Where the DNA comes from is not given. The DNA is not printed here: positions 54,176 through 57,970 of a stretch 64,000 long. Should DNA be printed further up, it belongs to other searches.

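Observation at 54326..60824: AbrB-like gene, GC-rich structured element, then two large novel envelope proteins form a compact co-oriented module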

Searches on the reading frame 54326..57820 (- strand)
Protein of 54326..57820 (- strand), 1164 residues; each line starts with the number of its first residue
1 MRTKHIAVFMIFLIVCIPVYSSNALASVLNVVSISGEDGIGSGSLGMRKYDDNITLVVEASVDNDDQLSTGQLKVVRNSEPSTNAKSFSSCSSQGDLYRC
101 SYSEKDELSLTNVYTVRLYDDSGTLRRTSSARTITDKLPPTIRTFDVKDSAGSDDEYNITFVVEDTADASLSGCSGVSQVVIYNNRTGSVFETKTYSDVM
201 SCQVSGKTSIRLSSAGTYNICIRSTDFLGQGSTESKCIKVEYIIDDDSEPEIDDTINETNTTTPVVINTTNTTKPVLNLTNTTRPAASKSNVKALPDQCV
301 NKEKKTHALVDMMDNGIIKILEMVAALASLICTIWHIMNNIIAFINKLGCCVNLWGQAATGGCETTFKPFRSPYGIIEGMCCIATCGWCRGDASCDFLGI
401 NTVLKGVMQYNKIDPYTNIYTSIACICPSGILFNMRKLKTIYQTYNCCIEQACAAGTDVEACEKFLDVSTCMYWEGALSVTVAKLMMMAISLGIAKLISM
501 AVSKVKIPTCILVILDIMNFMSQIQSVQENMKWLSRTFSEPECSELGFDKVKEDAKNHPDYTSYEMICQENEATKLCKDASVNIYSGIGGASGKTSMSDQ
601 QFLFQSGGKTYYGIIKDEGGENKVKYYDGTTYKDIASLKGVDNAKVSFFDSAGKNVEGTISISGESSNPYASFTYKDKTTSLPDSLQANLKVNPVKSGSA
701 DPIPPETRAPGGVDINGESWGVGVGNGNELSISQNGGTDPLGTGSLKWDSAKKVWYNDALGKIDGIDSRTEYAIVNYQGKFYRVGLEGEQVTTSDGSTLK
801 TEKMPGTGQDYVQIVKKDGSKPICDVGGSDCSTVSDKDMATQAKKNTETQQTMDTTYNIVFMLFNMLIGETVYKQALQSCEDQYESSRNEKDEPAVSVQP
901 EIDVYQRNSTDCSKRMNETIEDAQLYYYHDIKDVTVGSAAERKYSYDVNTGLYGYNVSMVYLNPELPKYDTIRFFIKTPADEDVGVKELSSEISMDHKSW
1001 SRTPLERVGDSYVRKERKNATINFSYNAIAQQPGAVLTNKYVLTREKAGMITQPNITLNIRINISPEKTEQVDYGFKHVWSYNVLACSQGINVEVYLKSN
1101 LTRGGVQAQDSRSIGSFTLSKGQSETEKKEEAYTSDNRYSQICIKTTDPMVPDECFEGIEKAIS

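Call 9: search_protein_families(library=pfam, proteins=[window:54326-57820:-], max_evalue=0.1)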
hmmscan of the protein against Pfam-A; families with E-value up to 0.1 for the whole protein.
window:54326-57820:- (1164 aa): 2 families
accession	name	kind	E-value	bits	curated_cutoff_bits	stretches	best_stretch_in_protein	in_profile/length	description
PF05404.17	TRAP-delta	-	0.062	13.3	25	0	92-132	69-110/162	Translocon-associated protein, delta subunit precursor (TRAP-delta)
PF24737.1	DUF7688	-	0.067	13.5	27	0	170-202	11-43/71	Domain of unknown function (DUF7688)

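Call 10: search_protein_families(library=ncbifam, proteins=[window:54326-57820:-], max_evalue=0.1)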
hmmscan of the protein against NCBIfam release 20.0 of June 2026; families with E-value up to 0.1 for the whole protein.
window:54326-57820:- (1164 aa): 0 families

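Call 12: find_homologous_proteins(query=window:54326-57820:-)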
Query window:54326-57820:- (1164 aa): 9 proteins with E <= 0.001 among 8000 candidates.
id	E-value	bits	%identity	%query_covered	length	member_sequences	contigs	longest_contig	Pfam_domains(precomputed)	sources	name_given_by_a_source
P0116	0.0e+0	2651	100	100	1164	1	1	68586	-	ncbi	-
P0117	2.7e-148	514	37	55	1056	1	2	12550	-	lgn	-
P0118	5.8e-44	169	36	23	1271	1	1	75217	-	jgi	-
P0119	7.6e-43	165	33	22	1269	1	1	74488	-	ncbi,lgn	-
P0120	5.3e-42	162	32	22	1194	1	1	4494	PF02412.24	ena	-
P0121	4.7e-37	146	31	22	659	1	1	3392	-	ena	-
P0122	2.0e-30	124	28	23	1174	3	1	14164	-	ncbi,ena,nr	ncbi:MAG: hypothetical protein KAK00_00570 [Nanoarchaeota archaeon]|nr:hypothetical protein [Nanoarc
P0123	2.1e-8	51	27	22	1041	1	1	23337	-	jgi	-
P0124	2.1e-4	38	28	21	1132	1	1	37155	-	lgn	-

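Call 15: find_encoding_contigs(protein=P0118, flank=10000, max_places=2)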
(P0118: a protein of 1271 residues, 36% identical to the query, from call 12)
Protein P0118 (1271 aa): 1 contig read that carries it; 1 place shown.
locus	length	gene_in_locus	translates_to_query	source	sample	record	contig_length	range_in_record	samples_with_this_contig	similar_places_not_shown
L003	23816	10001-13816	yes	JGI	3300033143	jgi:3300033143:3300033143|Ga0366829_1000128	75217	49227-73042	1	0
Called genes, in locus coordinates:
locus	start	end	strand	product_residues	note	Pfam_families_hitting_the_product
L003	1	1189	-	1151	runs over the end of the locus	-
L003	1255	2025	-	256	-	-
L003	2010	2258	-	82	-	PF13412:HTH_24 (weak)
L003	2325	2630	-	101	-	-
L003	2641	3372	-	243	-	PF00705:PCNA_N, PF02747:PCNA_C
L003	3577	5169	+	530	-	-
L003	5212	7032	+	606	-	-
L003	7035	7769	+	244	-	-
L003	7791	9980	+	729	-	-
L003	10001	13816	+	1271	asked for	-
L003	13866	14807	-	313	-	-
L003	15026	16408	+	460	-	-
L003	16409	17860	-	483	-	PF02310:B12-binding, PF04055:Radical_SAM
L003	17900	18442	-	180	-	PF27325:MJ0538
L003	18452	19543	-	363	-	-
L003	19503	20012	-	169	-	PF01870:Hjc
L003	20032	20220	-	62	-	-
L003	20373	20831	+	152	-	-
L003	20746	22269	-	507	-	PF01336:tRNA_anti-codon, PF00152:tRNA-synt_2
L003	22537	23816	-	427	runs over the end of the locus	-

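Call 17: find_encoding_contigs(protein=P0117, flank=10000, max_places=2)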
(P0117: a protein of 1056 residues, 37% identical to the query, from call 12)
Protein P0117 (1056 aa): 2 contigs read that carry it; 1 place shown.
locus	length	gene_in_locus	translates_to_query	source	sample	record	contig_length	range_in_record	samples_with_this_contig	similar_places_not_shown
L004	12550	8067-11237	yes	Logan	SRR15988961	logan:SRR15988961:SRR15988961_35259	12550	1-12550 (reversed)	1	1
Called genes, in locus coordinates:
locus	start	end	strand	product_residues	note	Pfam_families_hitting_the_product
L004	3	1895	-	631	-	?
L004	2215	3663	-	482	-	PF02885:Glycos_trans_3N, PF00591:Glycos_transf_3, PF07831:PYNP_C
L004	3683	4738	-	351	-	PF01594:AI-2E_transport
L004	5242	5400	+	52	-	PF04014:MazE_antitoxin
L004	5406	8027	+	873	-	-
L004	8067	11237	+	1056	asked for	-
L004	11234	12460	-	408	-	-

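Call 18: find_encoding_contigs(protein=P0119, flank=10000, max_places=2)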
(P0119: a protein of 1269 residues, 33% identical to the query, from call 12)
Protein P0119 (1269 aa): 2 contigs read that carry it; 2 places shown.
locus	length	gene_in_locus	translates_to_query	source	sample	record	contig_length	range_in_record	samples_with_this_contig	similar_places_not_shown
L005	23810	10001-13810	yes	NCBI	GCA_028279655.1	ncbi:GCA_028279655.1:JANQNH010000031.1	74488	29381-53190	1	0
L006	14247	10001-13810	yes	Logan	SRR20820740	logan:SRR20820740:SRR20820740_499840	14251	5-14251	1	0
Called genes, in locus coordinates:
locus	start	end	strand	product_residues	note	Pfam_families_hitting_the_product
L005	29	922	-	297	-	-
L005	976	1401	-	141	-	-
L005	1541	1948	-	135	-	-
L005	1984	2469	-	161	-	PF01613:Flavin_Reduct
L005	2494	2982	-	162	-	PF01209:Ubie_methyltran (weak), PF13489:Methyltransf_23, PF13847:Methyltransf_31, PF08241:Methyltransf_11, PF08242:Methyltransf_12, PF13649:Methyltransf_25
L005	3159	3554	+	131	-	-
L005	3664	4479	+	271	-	PF01041:DegT_DnrJ_EryC1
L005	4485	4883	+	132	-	-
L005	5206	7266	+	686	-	PF00133:tRNA-synt_1, PF01921:tRNA-synt_1f (faint), PF09334:tRNA-synt_1g, PF01406:tRNA-synt_1e (weak), PF19303:Anticodon_3, PF08264:Anticodon_1, PF01588:tRNA_bind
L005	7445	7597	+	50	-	-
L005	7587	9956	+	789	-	-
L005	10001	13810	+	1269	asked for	-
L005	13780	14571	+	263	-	-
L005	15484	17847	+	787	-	-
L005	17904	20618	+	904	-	-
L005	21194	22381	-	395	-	PF00526:Dicty_CTDC (weak)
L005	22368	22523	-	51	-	-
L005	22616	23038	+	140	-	-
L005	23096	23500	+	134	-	-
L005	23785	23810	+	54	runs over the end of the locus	-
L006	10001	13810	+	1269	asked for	-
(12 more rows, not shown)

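Call 50: search_protein_representatives(alignment_id=A3)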
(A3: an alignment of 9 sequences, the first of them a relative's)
Query: 9 sequences, 905 profile positions. Proteins with E-value up to 0.001 (for the whole library): 1136; up to 1e-10: 758; up to 1e-30: 126. The best 150 are listed.
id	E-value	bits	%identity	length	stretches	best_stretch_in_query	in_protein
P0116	2.0e-289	979.5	-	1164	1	1-894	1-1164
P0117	3.3e-285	965.6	-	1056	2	1-491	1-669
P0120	2.2e-262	890.0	-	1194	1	12-884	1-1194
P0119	9.4e-262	887.9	-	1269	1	1-889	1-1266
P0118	3.2e-236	803.4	-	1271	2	119-811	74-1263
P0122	2.7e-225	767.3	-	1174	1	1-887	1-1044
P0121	2.7e-176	605.2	-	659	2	117-699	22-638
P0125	3.9e-123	429.2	-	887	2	115-886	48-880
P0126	4.8e-121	422.3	-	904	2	115-889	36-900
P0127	6.2e-119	415.3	-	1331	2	123-884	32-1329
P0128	4.5e-115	402.6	-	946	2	119-436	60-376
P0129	1.3e-113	397.7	-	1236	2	108-595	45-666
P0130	3.9e-113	396.2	-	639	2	120-477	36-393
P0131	1.4e-111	391.1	-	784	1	1-691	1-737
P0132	7.2e-111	388.7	-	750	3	120-636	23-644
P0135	1.5e-108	381.0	-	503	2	124-533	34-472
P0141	6.3e-99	349.1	-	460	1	114-439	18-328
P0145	2.6e-92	327.2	-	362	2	124-415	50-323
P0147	1.3e-90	321.6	-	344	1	143-435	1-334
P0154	4.0e-84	300.2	-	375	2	119-435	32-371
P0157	4.2e-80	286.9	-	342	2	124-435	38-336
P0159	1.8e-79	284.8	-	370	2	119-435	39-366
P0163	1.2e-78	282.0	-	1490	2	113-883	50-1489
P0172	1.0e-70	255.8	-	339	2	107-433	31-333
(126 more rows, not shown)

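Call 70: predict_structure(alignment_id=A5)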
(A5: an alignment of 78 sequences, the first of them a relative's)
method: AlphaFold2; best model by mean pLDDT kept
length: 1164 residues; sequences in the alignment: 78
mean_pLDDT: 64.8   pTM: 0.47
mean pLDDT of the five models: 64.8, 63.3, 63.0, 62.0, 62.0
residues with pLDDT >= 90: 229; 70-90: 338; 50-70: 215; < 50: 382
segments of 3 or more residues with pLDDT < 50: 1-3, 28-52, 127-134, 247-293, 561-601, 616-622, 649-653, 664-670, 675-747, 749-757, 759-795, 797-847, 897-909, 931-941, 950-952, 966-968, 996-1008, 1010-1018, 1067-1073
pLDDT, mean of each block of 10 residues (from residue 1): 58 73 54 31 32 73 85 86 89 89 75 79 62 64 94 86 83 84 94 83 93 91 92 89 62 33 34 33 34 66 89 88 90 89 83 65 72 83 90 77 71 88 92 92 93 88 92 92 87 84 76 80 79 70 84 71 39 40 31 31 56 54 59 64 53 50 50 44 29 26 33 23 26 28 36 40 29 35 39 46 35 39 30 33 47 63 69 89 77 49 41 66 86 39 55 57 52 69 75 49 35 42 59 65 74 70 53 69 92 94 64 94 81 86 95 91 60
secondary structure, 60 per line:
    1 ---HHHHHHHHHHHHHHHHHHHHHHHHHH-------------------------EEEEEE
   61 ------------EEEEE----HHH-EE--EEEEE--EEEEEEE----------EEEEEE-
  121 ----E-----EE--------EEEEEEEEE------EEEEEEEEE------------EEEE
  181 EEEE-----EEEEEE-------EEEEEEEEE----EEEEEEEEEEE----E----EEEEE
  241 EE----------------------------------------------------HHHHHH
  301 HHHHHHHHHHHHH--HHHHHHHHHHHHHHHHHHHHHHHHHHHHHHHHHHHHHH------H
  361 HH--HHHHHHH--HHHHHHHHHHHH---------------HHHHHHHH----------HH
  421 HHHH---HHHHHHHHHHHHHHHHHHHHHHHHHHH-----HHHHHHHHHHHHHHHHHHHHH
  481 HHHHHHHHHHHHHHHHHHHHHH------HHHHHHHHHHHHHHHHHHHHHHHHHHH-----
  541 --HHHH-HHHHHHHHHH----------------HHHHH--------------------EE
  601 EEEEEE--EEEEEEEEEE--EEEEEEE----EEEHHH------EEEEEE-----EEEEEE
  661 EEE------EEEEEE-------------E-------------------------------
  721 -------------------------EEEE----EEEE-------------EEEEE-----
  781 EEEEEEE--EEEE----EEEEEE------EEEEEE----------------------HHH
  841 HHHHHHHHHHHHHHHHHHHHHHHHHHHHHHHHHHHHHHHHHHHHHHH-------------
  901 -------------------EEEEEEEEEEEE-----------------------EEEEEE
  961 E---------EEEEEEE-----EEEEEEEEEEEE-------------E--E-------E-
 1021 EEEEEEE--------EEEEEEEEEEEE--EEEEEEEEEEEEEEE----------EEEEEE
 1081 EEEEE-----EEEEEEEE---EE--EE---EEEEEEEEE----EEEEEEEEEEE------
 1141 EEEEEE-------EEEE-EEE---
elements in order (helices of 4 or more, strands of 3 or more residues): H4-29 E55-60 E73-77 E90-94 E97-103 E114-119 E141-149 E156-164 E177-184 E190-195 E203-211 E216-226 E236-242 H295-313 H316-353 H365-371 H374-385 H401-408 H419-424 H428-454 H460-502 H509-535 H543-546 H548-557 H574-578 E599-606 E609-618 E621-627 E632-634 E644-649 E655-663 E670-675 E746-749 E754-757 E771-775 E781-787 E790-793 E798-803 E810-815 H838-887 E920-931 E955-961 E971-977 E983-994 E1021-1027 E1036-1047 E1050-1064 E1075-1085 E1091-1098 E1111-1119 E1124-1134 E1141-1146 E1154-1157 E1159-1161

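Call 71: search_solved_structures(query=A5, max_evalue=1)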
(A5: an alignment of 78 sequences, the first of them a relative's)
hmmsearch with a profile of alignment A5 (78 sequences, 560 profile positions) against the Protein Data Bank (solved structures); distinct sequences matched with E-value up to 1: 6.
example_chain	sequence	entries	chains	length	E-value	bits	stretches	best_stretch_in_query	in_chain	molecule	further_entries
8cr5_A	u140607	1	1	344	0.0026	19.6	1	398-527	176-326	Interleukin-12 subunit beta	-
8odz_B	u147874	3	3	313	0.026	16.3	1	398-526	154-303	Interleukin-12 subunit beta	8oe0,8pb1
6sff_A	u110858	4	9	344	0.032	16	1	398-527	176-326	Interleukin-12 subunit beta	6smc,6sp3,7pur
7r3n_A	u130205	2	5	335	0.034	15.9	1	398-526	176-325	Interleukin-12 subunit beta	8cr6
3l8j_A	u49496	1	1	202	0.94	11.2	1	18-110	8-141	Programmed cell death protein 10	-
4geh_A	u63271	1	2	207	0.97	11.1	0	18-110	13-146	Programmed cell death protein 10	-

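Call 72: search_protein_families(library=pfam, proteins=[P0145, P0147, P0157, P0154, P0159, P0172, P0141, P0135, P0130, P0163], max_evalue=0.1)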
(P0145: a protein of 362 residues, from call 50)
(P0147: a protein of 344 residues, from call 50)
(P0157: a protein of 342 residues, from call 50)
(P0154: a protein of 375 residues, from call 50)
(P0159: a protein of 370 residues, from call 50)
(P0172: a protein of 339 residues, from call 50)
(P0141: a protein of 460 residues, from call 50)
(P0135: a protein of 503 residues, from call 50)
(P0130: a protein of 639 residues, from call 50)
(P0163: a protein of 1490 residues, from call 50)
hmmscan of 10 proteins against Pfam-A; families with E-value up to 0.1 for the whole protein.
P0145 (362 aa): 0 families

P0147 (344 aa): 0 families

P0157 (342 aa): 2 families
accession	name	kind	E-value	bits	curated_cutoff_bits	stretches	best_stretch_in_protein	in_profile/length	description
PF03611.19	EIIC-GAT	-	0.024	14.1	24.2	0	101-260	33-173/394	PTS system sugar-specific permease component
PF21726.2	DUF6862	-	0.081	13.4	24.1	0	186-225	23-62/67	Family of unknown function (DUF6862)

P0154 (375 aa): 1 family
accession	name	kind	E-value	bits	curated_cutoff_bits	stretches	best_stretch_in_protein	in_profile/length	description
PF03238.18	ESAG1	-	0.019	14.9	27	0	213-329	98-209/227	ESAG protein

P0159 (370 aa): 1 family
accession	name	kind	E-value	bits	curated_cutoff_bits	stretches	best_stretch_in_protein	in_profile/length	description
PF21726.2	DUF6862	-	0.0077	16.7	24.1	1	216-256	22-62/67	Family of unknown function (DUF6862)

P0172 (339 aa): 1 family
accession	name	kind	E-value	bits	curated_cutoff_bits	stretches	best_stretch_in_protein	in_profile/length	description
PF13202.12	EF-hand_5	-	0.062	13.3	25.9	0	322-335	7-20/25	EF hand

P0141 (460 aa): 1 family
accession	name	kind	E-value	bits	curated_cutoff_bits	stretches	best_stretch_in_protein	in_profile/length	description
PF11560.13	LAP2alpha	-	0.048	13.6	25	1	195-222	90-117/234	Lamina-associated polypeptide 2 alpha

P0135 (503 aa): 2 families
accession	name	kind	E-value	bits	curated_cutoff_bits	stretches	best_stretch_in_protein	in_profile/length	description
PF21726.2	DUF6862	-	0.027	14.9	24.1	1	247-283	25-61/67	Family of unknown function (DUF6862)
PF19387.4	DUF5962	-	0.045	14.5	25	0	361-424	11-74/99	Family of unknown function (DUF5962)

P0130 (639 aa): 0 families

P0163 (1490 aa): 0 families
